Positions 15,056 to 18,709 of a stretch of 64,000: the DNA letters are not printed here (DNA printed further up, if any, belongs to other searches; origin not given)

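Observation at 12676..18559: Two-gene operon: 1117-aa Tat-lipoprotein with a buried hydrophobic helical block plus a 780-aa pentapeptide-repeat lipoprotein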

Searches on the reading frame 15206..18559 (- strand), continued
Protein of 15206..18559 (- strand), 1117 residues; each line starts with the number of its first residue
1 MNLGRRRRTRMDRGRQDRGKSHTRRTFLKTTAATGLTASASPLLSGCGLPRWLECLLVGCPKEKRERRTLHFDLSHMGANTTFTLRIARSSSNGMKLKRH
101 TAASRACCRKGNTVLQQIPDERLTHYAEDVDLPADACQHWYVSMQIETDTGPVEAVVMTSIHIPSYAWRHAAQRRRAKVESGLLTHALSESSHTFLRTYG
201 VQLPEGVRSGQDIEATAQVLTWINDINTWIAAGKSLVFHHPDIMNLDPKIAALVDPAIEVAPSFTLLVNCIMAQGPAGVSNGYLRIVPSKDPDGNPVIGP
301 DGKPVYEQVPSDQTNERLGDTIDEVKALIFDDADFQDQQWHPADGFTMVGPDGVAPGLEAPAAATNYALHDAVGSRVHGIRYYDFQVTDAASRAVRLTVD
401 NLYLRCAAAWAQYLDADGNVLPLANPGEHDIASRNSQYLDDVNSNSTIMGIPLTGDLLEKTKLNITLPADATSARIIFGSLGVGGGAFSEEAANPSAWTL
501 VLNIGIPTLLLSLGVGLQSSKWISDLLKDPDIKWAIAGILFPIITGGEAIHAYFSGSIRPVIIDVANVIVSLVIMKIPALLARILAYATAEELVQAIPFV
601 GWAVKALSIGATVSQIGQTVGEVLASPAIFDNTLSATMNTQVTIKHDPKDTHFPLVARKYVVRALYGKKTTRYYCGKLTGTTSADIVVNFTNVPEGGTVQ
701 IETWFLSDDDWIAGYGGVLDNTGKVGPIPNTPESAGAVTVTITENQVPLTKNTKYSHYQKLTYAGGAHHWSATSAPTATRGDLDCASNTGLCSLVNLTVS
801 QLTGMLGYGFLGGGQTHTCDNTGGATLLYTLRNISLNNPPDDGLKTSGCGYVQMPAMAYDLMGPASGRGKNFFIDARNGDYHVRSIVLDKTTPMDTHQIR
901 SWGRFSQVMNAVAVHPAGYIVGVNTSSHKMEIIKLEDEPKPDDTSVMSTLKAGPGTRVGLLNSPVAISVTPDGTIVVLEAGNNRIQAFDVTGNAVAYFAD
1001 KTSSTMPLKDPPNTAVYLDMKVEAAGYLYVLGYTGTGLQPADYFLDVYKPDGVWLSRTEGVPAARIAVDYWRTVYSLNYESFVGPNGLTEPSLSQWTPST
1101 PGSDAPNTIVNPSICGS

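Call 27: predict_structure(alignment_id=A1)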
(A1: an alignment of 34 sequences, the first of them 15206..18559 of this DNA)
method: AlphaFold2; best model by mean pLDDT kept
length: 1117 residues; sequences in the alignment: 34
mean_pLDDT: 79.5   pTM: 0.58
mean pLDDT of the five models: 79.5, 78.8, 78.1, 75.0, 71.6
residues with pLDDT >= 90: 523; 70-90: 327; 50-70: 105; < 50: 162
segments of 3 or more residues with pLDDT < 50: 1-61, 340-358, 449-451, 514-521, 541-562, 564-604
pLDDT, mean of each block of 10 residues (from residue 1): 31 33 36 31 30 39 79 86 86 91 92 91 93 87 85 87 93 92 90 90 93 94 92 88 77 90 91 85 81 62 74 86 84 66 39 44 78 82 88 89 84 90 76 75 66 63 91 91 65 75 63 50 51 53 44 43 48 44 40 42 52 70 80 92 94 91 88 88 89 91 92 92 90 91 93 94 92 94 89 94 94 83 75 90 89 92 87 88 92 89 92 92 94 88 91 94 95 95 95 94 95 92 95 96 97 96 96 96 88 95 59 51
secondary structure, 60 per line:
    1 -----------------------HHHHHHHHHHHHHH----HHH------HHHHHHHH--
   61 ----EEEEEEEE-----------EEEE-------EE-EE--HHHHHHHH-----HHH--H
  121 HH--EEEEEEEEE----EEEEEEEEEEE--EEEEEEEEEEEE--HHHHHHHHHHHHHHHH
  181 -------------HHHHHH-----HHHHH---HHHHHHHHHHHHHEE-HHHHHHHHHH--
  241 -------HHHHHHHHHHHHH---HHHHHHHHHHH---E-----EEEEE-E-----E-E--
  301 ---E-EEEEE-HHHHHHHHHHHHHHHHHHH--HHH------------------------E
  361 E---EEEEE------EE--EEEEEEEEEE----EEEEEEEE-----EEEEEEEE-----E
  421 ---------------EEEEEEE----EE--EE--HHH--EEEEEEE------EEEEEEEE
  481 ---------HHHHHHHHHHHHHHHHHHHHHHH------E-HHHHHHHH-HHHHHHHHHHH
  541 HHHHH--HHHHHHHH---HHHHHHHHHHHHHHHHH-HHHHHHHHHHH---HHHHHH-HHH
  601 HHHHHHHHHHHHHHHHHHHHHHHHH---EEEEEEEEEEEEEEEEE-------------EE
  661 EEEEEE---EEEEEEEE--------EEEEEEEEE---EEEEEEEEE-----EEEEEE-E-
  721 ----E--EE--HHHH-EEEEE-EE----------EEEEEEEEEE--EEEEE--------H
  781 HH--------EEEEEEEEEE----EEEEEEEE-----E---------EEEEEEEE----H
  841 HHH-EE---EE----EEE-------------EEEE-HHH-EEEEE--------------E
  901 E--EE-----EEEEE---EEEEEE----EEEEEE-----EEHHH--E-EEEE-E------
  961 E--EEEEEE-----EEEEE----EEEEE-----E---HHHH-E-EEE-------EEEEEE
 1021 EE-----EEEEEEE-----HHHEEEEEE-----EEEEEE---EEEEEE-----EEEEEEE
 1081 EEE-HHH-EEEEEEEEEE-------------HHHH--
elements in order (helices of 4 or more, strands of 3 or more residues): H24-37 H51-58 E65-72 E84-87 H102-109 E125-133 E138-148 E151-162 H165-180 H194-199 H205-209 H213-225 H229-238 H248-260 H264-274 E284-288 E306-310 H312-330 E365-369 E380-389 E394-401 E407-414 E436-442 E460-466 E473-480 H490-512 H521-528 H530-545 H548-555 H559-575 H577-587 H591-596 H598-625 E629-645 E659-666 E670-677 E686-694 E698-706 E712-717 H732-735 E737-741 E755-764 E767-771 E791-800 E805-812 E828-835 H840-843 E856-858 E872-875 E881-885 E911-915 E919-924 E929-934 E949-952 E964-969 E975-979 E984-988 H998-1001 E1005-1007 E1015-1022 E1028-1034 E1043-1048 E1054-1059 E1063-1068 E1074-1083 E1089-1098 H1112-1115

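Call 30: fold_search(model_id=the predicted structure, library=pdb)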
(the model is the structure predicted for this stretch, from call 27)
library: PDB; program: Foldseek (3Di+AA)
matches with E <= 10: 1305; with E <= 0.001: 104
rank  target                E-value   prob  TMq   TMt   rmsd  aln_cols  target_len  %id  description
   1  6fpt_A                2.3e-11  1.00  0.16  0.35  12.9       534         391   11  Crystal structure of Danio rerio Lin41 filamin-NHL domains (released 2018-05-09)
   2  6fpt_B                3.1e-11  1.00  0.16  0.35  12.9       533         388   10  Crystal structure of Danio rerio Lin41 filamin-NHL domains (released 2018-05-09)
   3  6xg7                  6.2e-11  1.00  0.18  0.60   7.9       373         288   15  1.3 A Resolution Structure of the of the NHL Repeat Region of D. melanogaster Thin (released 2020-12-16)
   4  6d69                  1.4e-10  1.00  0.19  0.62   7.2       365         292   13  Crystal Structure of the NHL Repeat Region of D. melanogaster Thin (released 2019-04-24)
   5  7qrv_A                3.5e-10  1.00  0.18  0.64   6.9       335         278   12  Crystal structure of NHL domain of TRIM2 (full C-terminal) (released 2022-05-04)
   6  7b2r_A                6.3e-10  1.00  0.18  0.64   6.4       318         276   13  Crystal structure of NHL domain of TRIM2 (released 2021-01-13)
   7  7b96_A                6.3e-10  1.00  0.18  0.64   6.6       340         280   13  NHL domain of human TRIM2 (released 2022-01-12)
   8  7qrv_D                8.7e-10  1.00  0.17  0.59   7.7       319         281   14  Crystal structure of NHL domain of TRIM2 (full C-terminal) (released 2022-05-04)
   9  6fq3_A                1.2e-09  1.00  0.19  0.48  13.1       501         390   11  Crystal structure of Danio rerio Lin41 filamin-NHL domains in complex with lin-29A 5'UTR 13mer RNA (released 2018-05-09)
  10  7qrw                  2.1e-09  1.00  0.18  0.63   7.2       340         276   13  Crystal structure of NHL domain of TRIM3 (released 2022-05-04)
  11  7b2r_B                2.5e-09  1.00  0.17  0.59   7.7       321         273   14  Crystal structure of NHL domain of TRIM2 (released 2021-01-13)
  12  7qrv_B                3.4e-09  1.00  0.18  0.63   7.3       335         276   13  Crystal structure of NHL domain of TRIM2 (full C-terminal) (released 2022-05-04)
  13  8j72_A                4.0e-09  1.00  0.17  0.60   6.2       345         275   14  Crystal structure of mammalian Trim71 in complex with lncRNA Trincr1 (released 2024-03-06)
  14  1q7f_B                1.0e-08  1.00  0.18  0.64   4.4       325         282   11  Brain Tumor NHL domain (released 2003-10-21)
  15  4zlr_B                2.3e-08  1.00  0.19  0.67   6.0       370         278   10  Structure of the Brat-NHL domain bound to consensus RNA motif (released 2015-11-11)
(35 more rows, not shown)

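Call 33: find_related_loci(query=A3, collection=genome_contigs, flank=8000)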
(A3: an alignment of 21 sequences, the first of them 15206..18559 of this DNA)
Query A3 (1117 aa) in genome_contigs; peptide patterns used: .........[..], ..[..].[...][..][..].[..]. (x = any residue, [..] = any of these).
73 stretches matched a pattern; 29 encode a relative of the query (tblastn E <= 1e-3); 28 distinct loci.
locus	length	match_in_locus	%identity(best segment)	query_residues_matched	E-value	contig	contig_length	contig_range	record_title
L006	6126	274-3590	75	13-1117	0e+0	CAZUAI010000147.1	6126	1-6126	MAG TPA_asm: uncultured Planctomycetales bacterium isolate SRP278314_co1_4 genome assembly, contig: NODE_16379_length_61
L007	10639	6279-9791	40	5-1115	0e+0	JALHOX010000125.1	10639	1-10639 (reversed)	MAG: Phycisphaerae bacterium isolate bin.198_sub c_000000022721, whole genome shotgun sequence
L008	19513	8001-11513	39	5-1115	0e+0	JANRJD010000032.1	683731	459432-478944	MAG: Phycisphaerae bacterium isolate bins.342 k141_3006981, whole genome shotgun sequence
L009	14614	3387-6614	41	27-1102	0e+0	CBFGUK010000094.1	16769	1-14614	MAG TPA_asm: uncultured bacterium isolate SRR17295757_concoct_170 genome assembly, contig: ERZ23398518.3698, whole genom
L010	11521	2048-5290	38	27-1103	0e+0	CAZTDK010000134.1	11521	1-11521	MAG TPA_asm: uncultured Candidatus Binatia bacterium isolate binchicken_co54_374 genome assembly, contig: NODE_10150_len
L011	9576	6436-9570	38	65-1103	0e+0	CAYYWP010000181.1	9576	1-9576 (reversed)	MAG TPA_asm: uncultured Candidatus Binatia bacterium isolate SRP237561_co1_359 genome assembly, contig: NODE_13945_lengt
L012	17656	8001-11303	37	20-1102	0e+0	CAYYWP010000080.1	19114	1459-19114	MAG TPA_asm: uncultured Candidatus Binatia bacterium isolate SRP237561_co1_359 genome assembly, contig: NODE_4771_length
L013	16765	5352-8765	41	23-1115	0e+0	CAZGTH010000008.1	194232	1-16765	MAG TPA_asm: uncultured Planctomycetales bacterium isolate SRP329715_co2_383 genome assembly, contig: NODE_113_length_19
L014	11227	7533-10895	37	6-1096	0e+0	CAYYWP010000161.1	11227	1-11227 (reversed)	MAG TPA_asm: uncultured Candidatus Binatia bacterium isolate SRP237561_co1_359 genome assembly, contig: NODE_11066_lengt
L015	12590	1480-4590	36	61-1101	0e+0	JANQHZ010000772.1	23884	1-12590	MAG: Candidatus Binatia bacterium isolate PL24a_bin.3 k99_422325, whole genome shotgun sequence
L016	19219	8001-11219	36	23-1102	0e+0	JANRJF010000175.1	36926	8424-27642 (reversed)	MAG: Deltaproteobacteria bacterium isolate bins.329 k141_4305658, whole genome shotgun sequence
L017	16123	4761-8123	36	10-1101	0e+0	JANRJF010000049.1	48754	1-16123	MAG: Deltaproteobacteria bacterium isolate bins.329 k141_953449, whole genome shotgun sequence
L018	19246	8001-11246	35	16-1101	4e-179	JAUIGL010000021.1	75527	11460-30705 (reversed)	MAG: bacterium isolate Co_bin.149 NODE_2863_length_75527_cov_2.312931, whole genome shotgun sequence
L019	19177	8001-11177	35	24-1099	9e-178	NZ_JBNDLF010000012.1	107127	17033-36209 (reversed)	Variovorax sp. PvP013 Ga0500339_12, whole genome shotgun sequence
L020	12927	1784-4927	36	61-1099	4e-177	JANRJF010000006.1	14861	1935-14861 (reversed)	MAG: Deltaproteobacteria bacterium isolate bins.329 k141_3718, whole genome shotgun sequence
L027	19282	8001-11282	38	1-1100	0e+0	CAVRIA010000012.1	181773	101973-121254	MAG: uncultured bacterium isolate MFD05684.bin.1.163 genome assembly, contig: contig_60487, whole genome shotgun sequenc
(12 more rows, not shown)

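Call 61: search_protein_families(library=pfam, proteins=[P0025, P0030, P0033, P0031, P0023], max_evalue=0.05)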
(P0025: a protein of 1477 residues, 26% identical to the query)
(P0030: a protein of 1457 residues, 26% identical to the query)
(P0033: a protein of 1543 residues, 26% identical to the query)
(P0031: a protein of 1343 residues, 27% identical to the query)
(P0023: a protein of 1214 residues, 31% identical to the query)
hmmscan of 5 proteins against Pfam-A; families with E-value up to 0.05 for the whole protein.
P0025 (1477 aa): 1 family
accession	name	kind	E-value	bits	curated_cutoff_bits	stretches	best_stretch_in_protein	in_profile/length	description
PF01436.27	NHL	-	0.00066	20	20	1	1030-1057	1-28/28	NHL repeat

P0030 (1457 aa): 1 family
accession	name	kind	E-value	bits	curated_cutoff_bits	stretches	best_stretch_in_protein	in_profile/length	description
PF01436.27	NHL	-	0.0012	19.2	20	1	1154-1181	1-28/28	NHL repeat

P0033 (1543 aa): 1 family
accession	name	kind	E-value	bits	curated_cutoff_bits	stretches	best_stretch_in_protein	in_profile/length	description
PF01436.27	NHL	-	0.021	15.3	20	0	1240-1267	1-28/28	NHL repeat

P0031 (1343 aa): 2 families
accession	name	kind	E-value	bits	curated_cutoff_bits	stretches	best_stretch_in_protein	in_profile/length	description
PF01436.27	NHL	-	0.013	16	20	1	1026-1052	2-28/28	NHL repeat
PF22692.1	LlgE_F_G_D1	-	0.032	14.8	27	0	1252-1304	2-57/64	Flagellar hook protein FlgE/F/G D1 domain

P0023 (1214 aa): 2 families
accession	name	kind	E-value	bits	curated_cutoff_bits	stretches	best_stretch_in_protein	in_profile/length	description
PF07452.17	CHRD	-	1.8e-06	29.3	24.1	1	389-457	1-68/117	CHRD domain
PF01436.27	NHL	-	0.0091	16.4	20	1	1049-1075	2-28/28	NHL repeat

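Call 64: search_protein_families(library=padloc, proteins=[window:15206-18559:-], max_evalue=0.01)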
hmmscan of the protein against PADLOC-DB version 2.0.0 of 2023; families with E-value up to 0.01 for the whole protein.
window:15206-18559:- (1117 aa): 0 families

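Call 70: find_encoding_contigs(protein=P0025, flank=10000, max_places=1)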
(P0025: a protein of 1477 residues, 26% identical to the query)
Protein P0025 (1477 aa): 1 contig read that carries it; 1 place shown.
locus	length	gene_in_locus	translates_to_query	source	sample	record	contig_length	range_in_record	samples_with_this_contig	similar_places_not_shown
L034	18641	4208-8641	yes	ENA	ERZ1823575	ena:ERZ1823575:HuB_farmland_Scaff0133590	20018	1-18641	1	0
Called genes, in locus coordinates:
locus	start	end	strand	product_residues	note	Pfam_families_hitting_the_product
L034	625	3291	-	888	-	PF00069:Pkinase, PF01636:APH (faint), PF03109:ABC1 (faint), PF07714:PK_Tyr_Ser-Thr, PF26550:Tricorn_2nd (weak), PF07676:PD40 (weak), PF26549:Tricorn_N, PF07676:PD40 (weak), +1 more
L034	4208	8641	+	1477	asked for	-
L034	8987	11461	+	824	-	PF00805:Pentapeptide (weak), PF13576:Pentapeptide_3 (faint), PF13599:Pentapeptide_4, PF00805:Pentapeptide (weak)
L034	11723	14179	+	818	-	PF00805:Pentapeptide (weak), PF13576:Pentapeptide_3 (faint), PF13599:Pentapeptide_4 (weak), PF00805:Pentapeptide, PF13599:Pentapeptide_4 (weak), PF00805:Pentapeptide (weak)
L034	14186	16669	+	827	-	PF13576:Pentapeptide_3 (faint), PF00805:Pentapeptide (weak), PF13599:Pentapeptide_4 (weak), PF00805:Pentapeptide (weak), PF13599:Pentapeptide_4 (weak), PF00805:Pentapeptide (weak)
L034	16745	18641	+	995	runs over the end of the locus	PF05264:CfAFP (faint), PF00805:Pentapeptide, PF13599:Pentapeptide_4, PF00805:Pentapeptide (weak), PF13599:Pentapeptide_4, PF00805:Pentapeptide, PF13599:Pentapeptide_4, PF00805:Pentapeptide, +2 more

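Call 71: find_encoding_contigs(protein=P0029, flank=10000, max_places=1)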
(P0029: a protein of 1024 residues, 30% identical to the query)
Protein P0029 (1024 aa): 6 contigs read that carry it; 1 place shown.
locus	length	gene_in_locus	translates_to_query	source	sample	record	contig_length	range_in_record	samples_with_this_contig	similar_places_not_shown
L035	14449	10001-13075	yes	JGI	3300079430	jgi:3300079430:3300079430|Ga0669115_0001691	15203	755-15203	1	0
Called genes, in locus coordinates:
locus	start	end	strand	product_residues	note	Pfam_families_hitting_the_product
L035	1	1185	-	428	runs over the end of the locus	PF00078:RVT_1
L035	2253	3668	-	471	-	PF10009:DUF2252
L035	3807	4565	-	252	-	-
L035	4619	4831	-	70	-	-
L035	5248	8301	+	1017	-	PF13191:AAA_16, PF13424:TPR_12 (faint), PF00196:GerE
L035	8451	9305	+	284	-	PF06314:ADC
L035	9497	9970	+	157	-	-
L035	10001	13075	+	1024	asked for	-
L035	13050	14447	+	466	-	?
